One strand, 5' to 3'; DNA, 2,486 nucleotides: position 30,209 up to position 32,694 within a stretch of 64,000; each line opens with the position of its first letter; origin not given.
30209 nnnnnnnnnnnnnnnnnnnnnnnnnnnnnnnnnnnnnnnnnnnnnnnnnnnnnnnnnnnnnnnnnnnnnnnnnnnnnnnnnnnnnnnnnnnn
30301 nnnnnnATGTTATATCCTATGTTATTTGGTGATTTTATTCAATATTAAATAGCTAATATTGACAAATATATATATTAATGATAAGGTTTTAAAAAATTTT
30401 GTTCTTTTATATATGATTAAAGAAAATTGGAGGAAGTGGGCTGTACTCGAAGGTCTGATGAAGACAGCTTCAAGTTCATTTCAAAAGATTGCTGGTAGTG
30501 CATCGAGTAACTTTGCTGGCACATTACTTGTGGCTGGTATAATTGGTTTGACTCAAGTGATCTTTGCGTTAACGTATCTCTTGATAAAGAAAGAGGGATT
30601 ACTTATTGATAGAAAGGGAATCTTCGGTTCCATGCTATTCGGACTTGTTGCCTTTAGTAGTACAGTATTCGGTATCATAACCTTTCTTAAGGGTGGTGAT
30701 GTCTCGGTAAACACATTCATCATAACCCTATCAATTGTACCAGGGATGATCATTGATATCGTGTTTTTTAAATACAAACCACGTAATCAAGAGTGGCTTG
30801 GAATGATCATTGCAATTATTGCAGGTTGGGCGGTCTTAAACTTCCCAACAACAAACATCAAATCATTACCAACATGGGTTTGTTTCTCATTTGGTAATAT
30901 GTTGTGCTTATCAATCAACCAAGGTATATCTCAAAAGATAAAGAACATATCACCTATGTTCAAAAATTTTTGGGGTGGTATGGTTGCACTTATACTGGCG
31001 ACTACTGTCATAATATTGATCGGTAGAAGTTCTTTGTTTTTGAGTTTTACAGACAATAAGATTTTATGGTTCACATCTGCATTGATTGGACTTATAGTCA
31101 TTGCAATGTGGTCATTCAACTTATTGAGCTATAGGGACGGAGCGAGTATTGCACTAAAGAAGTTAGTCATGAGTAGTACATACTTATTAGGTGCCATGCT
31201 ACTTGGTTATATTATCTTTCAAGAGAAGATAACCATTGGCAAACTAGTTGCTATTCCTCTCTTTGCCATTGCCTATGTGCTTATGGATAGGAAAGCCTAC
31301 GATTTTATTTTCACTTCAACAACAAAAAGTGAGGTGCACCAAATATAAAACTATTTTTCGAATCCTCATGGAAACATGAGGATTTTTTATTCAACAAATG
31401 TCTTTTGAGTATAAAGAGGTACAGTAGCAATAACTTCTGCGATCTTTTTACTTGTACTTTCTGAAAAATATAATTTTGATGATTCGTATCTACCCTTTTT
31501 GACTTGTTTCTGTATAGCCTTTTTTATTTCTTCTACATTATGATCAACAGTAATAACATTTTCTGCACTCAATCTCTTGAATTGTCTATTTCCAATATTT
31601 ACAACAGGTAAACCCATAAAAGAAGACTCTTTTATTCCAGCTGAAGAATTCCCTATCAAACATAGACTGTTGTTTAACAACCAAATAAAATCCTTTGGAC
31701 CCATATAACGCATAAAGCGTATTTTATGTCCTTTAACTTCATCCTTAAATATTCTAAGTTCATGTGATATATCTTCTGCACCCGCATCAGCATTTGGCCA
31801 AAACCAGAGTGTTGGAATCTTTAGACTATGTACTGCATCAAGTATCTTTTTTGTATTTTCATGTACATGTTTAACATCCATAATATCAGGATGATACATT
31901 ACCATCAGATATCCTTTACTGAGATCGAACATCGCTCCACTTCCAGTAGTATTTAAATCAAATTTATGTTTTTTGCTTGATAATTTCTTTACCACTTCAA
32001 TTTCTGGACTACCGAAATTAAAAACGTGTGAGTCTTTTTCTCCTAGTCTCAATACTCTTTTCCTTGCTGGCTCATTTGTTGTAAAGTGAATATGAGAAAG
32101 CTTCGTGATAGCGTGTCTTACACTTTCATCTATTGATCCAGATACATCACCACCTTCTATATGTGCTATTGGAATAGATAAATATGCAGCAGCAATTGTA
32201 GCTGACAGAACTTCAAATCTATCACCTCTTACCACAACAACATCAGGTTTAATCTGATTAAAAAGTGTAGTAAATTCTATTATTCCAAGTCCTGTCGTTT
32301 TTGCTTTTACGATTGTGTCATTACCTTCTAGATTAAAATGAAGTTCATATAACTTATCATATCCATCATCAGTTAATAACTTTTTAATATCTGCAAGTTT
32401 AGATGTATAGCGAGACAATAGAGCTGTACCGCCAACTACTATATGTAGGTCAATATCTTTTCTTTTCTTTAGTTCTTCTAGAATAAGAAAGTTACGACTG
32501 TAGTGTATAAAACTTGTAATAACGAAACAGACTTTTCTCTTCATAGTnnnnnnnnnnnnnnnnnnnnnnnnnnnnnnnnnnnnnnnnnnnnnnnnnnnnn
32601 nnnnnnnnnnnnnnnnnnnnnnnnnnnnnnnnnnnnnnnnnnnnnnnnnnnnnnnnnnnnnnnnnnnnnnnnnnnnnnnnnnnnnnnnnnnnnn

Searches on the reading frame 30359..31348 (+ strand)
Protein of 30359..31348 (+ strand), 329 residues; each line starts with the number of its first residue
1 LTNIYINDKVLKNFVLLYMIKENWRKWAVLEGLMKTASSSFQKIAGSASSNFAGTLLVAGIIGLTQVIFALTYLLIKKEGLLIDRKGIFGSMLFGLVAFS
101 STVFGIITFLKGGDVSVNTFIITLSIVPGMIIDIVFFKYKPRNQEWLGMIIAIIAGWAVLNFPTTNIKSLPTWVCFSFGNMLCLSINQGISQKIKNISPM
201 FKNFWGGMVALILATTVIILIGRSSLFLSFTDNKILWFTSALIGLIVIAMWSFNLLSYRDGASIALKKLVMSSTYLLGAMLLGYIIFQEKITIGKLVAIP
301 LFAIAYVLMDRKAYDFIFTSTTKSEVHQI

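Call 6: search_protein_families(library=pfam, proteins=[window:30359-31348:+], max_evalue=0.001)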
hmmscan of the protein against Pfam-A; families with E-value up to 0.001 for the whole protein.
window:30359-31348:+ (329 aa): 1 family
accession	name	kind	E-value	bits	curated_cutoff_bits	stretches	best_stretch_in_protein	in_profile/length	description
PF00892.27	EamA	-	8.9e-08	32.9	28.2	1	33-155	12-129/135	EamA-like transporter family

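Call 25: search_protein_families(library=ncbifam, proteins=[window:30359-31348:+], max_evalue=0.0001)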
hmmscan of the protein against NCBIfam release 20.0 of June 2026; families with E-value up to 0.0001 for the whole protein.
window:30359-31348:+ (329 aa): 0 families

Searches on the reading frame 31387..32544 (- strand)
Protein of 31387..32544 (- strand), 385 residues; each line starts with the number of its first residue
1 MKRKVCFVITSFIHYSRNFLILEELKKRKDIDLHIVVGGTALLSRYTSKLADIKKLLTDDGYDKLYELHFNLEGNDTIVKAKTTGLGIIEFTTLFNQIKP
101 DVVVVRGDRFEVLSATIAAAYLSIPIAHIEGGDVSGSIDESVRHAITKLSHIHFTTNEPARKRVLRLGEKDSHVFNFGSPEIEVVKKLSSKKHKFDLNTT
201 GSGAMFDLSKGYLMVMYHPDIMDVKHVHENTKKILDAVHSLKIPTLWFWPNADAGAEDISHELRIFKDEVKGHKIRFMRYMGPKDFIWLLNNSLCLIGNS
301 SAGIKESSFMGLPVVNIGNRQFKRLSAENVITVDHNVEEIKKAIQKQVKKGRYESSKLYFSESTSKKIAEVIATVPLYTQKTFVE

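Call 6: search_protein_families(library=pfam, proteins=[window:31387-32544:-], max_evalue=0.001)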
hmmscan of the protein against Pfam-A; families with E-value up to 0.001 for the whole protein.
window:31387-32544:- (385 aa): 1 family
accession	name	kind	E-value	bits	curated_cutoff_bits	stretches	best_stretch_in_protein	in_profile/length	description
PF02350.25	Epimerase_2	-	8.1e-69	232.5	30.6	1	24-372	2-346/347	UDP-N-acetylglucosamine 2-epimerase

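Call 25: search_protein_families(library=ncbifam, proteins=[window:31387-32544:-], max_evalue=0.0001)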
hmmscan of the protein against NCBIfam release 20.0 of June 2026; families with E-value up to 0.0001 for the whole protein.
window:31387-32544:- (385 aa): 2 families
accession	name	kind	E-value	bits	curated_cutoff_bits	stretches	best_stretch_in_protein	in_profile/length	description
TIGR03568.1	NeuC_NnaA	equivalog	1.5e-103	346.5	235.9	1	3-372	1-365/365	UDP-N-acetylglucosamine 2-epimerase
TIGR00236.1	wecB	equivalog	2.2e-18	66.6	210.15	1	68-350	54-335/366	non-hydrolyzing UDP-N-acetylglucosamine 2-epimerase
